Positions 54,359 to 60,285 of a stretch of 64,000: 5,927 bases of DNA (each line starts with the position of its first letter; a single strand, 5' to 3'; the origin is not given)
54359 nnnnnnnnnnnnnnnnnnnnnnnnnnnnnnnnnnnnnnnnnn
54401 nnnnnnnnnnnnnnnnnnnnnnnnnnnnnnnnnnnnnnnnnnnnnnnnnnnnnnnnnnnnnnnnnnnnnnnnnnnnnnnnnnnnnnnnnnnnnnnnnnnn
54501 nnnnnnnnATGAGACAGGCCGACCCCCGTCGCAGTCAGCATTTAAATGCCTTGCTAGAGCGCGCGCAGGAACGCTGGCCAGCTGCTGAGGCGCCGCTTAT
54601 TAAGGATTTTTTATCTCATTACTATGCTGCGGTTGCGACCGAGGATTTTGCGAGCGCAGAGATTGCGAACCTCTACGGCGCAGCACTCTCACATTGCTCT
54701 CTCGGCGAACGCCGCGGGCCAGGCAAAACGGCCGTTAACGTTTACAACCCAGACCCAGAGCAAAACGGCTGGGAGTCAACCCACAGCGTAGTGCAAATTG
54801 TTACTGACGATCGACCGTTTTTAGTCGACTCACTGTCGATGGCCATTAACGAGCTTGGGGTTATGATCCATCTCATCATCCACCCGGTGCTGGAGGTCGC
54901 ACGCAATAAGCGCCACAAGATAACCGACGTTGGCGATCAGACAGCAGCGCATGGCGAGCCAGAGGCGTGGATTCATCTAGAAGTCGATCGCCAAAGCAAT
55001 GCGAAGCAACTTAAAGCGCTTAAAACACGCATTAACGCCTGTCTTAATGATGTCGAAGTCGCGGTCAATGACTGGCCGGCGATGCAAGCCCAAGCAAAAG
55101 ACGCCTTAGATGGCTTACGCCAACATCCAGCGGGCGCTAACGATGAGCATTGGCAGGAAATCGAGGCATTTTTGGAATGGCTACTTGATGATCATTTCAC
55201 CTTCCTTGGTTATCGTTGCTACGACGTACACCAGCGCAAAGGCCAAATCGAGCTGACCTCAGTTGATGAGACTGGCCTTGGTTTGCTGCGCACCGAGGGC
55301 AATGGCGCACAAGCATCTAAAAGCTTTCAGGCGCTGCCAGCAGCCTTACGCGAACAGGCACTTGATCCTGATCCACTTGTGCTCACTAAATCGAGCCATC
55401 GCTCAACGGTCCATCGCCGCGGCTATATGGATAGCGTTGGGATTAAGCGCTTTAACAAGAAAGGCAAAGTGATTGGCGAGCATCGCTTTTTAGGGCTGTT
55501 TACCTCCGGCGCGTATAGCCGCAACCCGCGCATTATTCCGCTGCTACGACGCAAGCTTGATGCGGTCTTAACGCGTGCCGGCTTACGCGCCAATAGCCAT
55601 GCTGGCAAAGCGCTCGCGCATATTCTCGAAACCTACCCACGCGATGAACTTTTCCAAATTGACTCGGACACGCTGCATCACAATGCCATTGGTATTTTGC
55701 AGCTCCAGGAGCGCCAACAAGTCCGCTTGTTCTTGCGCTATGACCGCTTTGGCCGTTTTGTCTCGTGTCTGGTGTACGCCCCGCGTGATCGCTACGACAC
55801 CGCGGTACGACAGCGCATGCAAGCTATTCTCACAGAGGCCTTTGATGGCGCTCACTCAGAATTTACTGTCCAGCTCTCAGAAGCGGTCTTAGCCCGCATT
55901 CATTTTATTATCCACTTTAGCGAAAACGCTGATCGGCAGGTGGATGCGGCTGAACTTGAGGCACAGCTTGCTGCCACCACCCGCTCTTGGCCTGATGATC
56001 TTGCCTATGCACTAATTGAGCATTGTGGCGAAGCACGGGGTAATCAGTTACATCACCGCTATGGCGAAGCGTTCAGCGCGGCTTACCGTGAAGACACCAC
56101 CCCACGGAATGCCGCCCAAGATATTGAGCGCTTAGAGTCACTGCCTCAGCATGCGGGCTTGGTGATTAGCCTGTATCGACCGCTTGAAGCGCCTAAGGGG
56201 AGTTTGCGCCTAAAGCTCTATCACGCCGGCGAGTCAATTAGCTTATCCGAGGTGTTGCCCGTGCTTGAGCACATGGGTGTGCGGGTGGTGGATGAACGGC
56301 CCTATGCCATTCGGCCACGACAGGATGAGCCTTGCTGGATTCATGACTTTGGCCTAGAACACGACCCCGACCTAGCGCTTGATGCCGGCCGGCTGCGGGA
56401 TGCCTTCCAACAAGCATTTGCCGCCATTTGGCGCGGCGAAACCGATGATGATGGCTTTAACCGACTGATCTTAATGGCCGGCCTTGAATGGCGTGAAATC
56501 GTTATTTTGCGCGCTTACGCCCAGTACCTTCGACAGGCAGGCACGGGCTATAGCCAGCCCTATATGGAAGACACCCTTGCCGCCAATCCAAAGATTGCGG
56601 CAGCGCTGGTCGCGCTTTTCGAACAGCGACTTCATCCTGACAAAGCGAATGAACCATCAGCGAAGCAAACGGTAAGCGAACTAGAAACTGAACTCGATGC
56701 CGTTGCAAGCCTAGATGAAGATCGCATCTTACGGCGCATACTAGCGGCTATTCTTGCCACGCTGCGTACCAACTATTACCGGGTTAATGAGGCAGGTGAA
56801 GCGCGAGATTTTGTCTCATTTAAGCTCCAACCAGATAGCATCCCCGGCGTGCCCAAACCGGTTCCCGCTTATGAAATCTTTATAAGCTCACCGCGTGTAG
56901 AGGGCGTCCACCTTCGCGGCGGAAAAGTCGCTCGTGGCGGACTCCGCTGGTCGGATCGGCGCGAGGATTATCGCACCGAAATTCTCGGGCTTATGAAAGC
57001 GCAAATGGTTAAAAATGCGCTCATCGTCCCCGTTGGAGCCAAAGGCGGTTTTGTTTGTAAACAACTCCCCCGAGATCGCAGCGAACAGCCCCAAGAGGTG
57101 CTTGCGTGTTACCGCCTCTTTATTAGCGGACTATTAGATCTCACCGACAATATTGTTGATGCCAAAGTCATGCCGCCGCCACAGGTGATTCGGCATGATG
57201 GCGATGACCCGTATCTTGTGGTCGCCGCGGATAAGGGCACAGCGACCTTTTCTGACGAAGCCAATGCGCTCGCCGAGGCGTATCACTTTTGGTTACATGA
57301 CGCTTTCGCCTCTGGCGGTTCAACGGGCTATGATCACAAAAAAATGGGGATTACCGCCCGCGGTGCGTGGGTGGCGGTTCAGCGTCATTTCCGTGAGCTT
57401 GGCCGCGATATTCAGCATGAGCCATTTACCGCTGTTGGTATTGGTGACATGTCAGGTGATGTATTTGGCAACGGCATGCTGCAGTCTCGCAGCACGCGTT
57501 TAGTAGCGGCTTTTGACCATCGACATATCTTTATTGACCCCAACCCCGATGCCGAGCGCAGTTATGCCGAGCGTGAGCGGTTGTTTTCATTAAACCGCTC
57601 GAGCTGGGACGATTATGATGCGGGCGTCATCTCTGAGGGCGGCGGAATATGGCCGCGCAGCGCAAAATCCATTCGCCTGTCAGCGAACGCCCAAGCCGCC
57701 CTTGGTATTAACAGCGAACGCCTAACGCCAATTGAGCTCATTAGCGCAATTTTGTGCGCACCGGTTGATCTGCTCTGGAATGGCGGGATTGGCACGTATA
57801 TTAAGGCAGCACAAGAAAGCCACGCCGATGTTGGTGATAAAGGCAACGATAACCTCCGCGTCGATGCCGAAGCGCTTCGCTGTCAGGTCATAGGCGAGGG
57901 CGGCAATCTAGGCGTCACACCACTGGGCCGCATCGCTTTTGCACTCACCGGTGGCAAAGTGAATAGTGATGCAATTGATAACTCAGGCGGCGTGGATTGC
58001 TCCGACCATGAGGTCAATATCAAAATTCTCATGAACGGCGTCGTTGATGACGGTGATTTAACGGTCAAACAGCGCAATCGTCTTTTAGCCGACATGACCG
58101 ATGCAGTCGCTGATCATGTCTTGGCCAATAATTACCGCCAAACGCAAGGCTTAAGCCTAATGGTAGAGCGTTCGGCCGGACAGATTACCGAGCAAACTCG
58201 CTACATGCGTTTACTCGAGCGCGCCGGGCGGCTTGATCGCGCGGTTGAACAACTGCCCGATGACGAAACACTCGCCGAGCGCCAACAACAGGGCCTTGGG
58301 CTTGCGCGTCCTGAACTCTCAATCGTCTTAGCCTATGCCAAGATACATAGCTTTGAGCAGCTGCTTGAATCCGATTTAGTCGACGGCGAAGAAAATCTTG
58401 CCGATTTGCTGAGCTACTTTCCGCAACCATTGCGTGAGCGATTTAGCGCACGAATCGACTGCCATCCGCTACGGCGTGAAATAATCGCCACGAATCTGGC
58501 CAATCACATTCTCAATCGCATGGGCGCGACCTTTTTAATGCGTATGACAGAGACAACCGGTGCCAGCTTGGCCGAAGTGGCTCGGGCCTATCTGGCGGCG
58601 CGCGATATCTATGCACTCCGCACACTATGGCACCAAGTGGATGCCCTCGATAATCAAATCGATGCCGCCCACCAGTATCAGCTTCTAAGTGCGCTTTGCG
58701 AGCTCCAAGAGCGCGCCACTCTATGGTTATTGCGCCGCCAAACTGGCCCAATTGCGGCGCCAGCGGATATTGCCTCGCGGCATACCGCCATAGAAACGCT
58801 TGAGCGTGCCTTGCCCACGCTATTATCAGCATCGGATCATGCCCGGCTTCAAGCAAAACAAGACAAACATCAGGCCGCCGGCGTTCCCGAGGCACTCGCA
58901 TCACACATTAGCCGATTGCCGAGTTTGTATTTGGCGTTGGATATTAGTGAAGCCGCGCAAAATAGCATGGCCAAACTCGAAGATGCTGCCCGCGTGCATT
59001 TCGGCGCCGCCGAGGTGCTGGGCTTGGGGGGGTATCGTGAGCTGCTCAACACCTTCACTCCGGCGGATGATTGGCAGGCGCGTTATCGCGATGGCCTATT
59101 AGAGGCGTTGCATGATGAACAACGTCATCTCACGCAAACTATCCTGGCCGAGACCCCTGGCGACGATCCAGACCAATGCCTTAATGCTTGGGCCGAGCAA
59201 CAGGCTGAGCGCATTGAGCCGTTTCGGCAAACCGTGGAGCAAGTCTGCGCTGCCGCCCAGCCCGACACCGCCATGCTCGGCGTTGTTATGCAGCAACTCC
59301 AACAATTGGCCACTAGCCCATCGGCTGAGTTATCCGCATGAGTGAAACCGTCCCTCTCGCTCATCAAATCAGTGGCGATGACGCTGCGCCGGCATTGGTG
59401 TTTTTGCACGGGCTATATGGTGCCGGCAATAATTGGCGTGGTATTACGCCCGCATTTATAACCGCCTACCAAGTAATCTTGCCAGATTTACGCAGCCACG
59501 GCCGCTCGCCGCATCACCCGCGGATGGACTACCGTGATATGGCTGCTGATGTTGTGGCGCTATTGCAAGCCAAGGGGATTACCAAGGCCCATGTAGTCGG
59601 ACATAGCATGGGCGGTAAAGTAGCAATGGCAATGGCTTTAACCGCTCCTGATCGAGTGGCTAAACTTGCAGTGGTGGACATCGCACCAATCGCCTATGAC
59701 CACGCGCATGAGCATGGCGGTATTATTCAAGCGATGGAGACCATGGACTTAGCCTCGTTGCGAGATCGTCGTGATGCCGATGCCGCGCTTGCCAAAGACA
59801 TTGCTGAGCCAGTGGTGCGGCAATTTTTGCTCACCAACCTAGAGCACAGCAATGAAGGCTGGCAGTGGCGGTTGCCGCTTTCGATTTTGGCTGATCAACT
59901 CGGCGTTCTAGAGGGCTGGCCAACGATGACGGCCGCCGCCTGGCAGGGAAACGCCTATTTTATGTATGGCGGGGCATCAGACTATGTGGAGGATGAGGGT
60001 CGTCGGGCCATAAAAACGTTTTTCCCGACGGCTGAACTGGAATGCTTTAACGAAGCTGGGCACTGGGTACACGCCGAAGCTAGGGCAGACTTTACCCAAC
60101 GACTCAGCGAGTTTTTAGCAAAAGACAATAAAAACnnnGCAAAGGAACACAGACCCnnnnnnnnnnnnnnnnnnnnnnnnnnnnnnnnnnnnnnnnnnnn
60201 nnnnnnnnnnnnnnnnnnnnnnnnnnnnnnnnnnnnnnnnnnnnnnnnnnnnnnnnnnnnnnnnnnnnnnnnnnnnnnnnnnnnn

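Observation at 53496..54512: FabH-fold enzyme that keeps the catalytic Cys but has Thr and Tyr in place of the His-Asn pair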

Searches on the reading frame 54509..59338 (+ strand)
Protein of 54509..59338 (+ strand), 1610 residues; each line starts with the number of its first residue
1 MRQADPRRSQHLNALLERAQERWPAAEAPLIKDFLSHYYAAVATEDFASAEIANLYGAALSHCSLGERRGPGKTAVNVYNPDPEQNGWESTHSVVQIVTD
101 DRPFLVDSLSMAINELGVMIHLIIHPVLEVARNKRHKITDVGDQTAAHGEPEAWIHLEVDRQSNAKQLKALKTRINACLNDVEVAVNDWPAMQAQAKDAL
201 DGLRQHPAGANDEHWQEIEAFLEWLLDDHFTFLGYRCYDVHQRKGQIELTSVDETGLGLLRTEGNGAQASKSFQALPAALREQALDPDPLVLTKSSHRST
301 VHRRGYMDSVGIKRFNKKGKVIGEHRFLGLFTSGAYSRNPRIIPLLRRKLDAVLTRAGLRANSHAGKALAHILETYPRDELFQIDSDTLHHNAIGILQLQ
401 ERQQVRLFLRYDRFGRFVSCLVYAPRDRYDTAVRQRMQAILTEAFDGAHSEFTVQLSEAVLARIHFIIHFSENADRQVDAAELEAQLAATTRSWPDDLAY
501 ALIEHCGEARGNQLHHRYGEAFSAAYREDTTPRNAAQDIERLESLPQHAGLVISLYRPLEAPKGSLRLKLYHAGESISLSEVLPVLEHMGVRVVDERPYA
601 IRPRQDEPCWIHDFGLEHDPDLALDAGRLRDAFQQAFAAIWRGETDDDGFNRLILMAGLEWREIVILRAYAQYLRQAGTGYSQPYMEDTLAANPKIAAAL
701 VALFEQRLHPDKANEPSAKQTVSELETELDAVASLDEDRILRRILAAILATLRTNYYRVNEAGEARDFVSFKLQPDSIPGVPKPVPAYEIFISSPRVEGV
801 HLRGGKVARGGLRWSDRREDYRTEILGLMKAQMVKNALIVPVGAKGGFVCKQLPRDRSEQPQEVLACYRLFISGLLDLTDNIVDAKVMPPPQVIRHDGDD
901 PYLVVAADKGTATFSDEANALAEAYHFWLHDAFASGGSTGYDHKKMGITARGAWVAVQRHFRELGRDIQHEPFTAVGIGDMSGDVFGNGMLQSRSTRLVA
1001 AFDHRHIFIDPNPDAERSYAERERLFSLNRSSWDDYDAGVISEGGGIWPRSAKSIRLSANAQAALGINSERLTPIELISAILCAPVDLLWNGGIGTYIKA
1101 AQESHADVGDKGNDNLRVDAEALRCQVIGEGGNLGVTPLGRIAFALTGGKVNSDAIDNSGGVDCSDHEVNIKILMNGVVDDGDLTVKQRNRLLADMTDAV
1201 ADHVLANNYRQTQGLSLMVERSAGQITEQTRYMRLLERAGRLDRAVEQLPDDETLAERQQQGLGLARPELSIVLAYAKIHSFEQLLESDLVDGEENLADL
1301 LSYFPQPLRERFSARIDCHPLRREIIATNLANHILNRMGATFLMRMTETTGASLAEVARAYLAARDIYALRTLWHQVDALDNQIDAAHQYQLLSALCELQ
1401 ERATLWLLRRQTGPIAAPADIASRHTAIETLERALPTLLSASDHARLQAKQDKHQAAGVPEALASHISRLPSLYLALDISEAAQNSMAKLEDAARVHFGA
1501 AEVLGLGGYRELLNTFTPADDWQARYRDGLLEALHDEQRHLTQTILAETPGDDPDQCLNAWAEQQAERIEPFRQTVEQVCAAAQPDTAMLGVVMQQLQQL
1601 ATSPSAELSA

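Call 4: search_protein_families(library=pfam, proteins=[window:54509-59338:+])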
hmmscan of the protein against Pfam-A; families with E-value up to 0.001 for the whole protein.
window:54509-59338:+ (1610 aa): 8 families
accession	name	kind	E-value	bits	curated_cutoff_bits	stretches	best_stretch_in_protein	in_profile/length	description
PF05088.18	Bac_GDH_CD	-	4.1e-258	857.3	22.8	1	725-1217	2-496/497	Bacterial NAD-glutamate dehydrogenase, catalytic domain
PF21074.2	GDH_C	-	3.5e-103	345.8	26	1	1262-1598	1-338/339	Glutamate dehydrogenase, C-terminal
PF21075.3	GDH_ACT1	-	5.1e-49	166.2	23.7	1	34-174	1-143/144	Glutamate dehydrogenase, ACT1 domain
PF21076.3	GDH_ACT2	-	3.8e-35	120.8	22.8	1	406-494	1-89/90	Glutamate dehydrogenase, ACT2 domain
PF21078.2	GDH_HM3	-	9.1e-30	103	24.6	1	646-710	2-66/66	Glutamate dehydrogenase, helical motif 3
PF21077.3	GDH_ACT3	-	9.6e-30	102.6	22.2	1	551-626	2-77/80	Glutamate dehydrogenase, ACT3 domain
PF21073.2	GDH_HM1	-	1.8e-27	95.4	21.2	1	343-402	1-60/60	Glutamate dehydrogenase, helical motif 1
PF21079.2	GDH_HM2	-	1.8e-20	73.1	21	1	501-545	1-45/45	Glutamate dehydrogenase, helical motif 2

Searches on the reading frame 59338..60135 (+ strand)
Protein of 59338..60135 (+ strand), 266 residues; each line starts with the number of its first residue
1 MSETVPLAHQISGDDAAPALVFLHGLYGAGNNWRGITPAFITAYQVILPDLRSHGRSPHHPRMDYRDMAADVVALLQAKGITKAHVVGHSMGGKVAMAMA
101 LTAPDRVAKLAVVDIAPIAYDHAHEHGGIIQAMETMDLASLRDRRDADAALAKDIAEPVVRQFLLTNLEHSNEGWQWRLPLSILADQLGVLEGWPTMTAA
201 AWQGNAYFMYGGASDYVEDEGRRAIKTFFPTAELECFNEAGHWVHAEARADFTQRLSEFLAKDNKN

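Call 4: search_protein_families(library=pfam, proteins=[window:59338-60135:+])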
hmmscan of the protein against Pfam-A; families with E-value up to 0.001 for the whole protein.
window:59338-60135:+ (266 aa): 6 families
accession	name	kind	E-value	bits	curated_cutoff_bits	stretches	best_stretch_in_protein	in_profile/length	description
PF00561.26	Abhydrolase_1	-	5.2e-32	111.9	25.8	1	18-247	1-243/245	alpha/beta hydrolase fold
PF12697.13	Abhydrolase_6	-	1.9e-20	74.9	26.3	1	20-252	1-214/217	Alpha/beta hydrolase family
PF12146.15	Hydrolase_4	-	9.3e-09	35.4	27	1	19-122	6-114/239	Serine aminopeptidase, S33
PF07819.20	PGAP1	-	1.9e-07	31.5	24.3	1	77-138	86-149/233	PGAP1-like alpha/beta domain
PF00756.26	Esterase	-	2.4e-06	27.9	22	1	67-112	97-145/251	Putative esterase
PF00975.26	Thioesterase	-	3.1e-05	24.7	26.4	1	22-150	5-134/226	Thioesterase domain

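Call 31: search_protein_families(library=ncbifam, max_evalue=0.00001, proteins=[window:59338-60135:+])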
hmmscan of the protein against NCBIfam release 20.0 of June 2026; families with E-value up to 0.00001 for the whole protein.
window:59338-60135:+ (266 aa): 29 families (the best 25 are shown)
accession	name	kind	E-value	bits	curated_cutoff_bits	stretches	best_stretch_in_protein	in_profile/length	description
NF007954.0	PRK10673.1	equivalog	7.6e-58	195.8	399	1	18-261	17-253/255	esterase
NF011457.0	PRK14875.1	equivalog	9.9e-29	100.4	307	1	12-262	127-371/372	acetoin dehydrogenase dihydrolipoyllysine-residue acetyltransferase subunit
TIGR03695.1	menH_SHCHC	equivalog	2.8e-25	89.2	208.55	1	18-113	3-102/252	2-succinyl-6-hydroxy-2,4-cyclohexadiene-1-carboxylate synthase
NF051488.1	bifunc_PcaDC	exception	7.6e-25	87.8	390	1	7-119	2-115/375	bifunctional 3-oxoadipate enol-lactonase/4-carboxymuconolactone decarboxylase PcaDC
TIGR02427.1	protocat_pcaD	equivalog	1.2e-21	77.3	255.85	1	7-117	2-114/251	3-oxoadipate enol-lactonase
NF008340.0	PRK11126.1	equivalog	5e-21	75.1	261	1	10-106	7-102/255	2-succinyl-6-hydroxy-2,4-cyclohexadiene-1-carboxylate synthase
TIGR03611.1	RutD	equivalog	1.1e-19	70.9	238.5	1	13-114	7-112/258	pyrimidine utilization protein D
TIGR03056.1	bchO_mg_che_rel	equivalog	8.7e-19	67.6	172.55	1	12-116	23-127/278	alpha/beta fold hydrolase BchO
NF045632.1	hydroxlase_HsaD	equivalog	4.1e-16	58.8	400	1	10-113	27-135/290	4,5:9,10-diseco-3-hydroxy-5,9,17-trioxoandrosta-1(10),2-diene-4-oate hydrolase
NF050089.1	i_nPHAscl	equivalog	2.9e-15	56.1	300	1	16-114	17-116/288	intracellular short-chain-length polyhydroxyalkanoate depolymerase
TIGR01738.1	bioH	equivalog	3.2e-13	49.9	206.95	1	15-117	2-100/245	pimeloyl-ACP methyl ester esterase BioH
TIGR03343.1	biphenyl_bphD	equivalog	4.7e-13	49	462.15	1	21-114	34-133/282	2-hydroxy-6-oxo-6-phenylhexa-2,4-dienoate hydrolase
NF051487.1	bifunc_PcaCD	exception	2.5e-12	46.6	430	1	12-123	167-278/413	bifunctional 4-carboxymuconolactone decarboxylase/3-oxoadipate enol-lactonase PcaCD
NF052610.1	macro_16_ester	equivalog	3.7e-12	46.2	420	1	48-122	56-134/281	alpha/beta fold macrolide esterase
NF002938.0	PRK03592.1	equivalog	1.3e-11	44.4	241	1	16-125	29-141/298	haloalkane dehalogenase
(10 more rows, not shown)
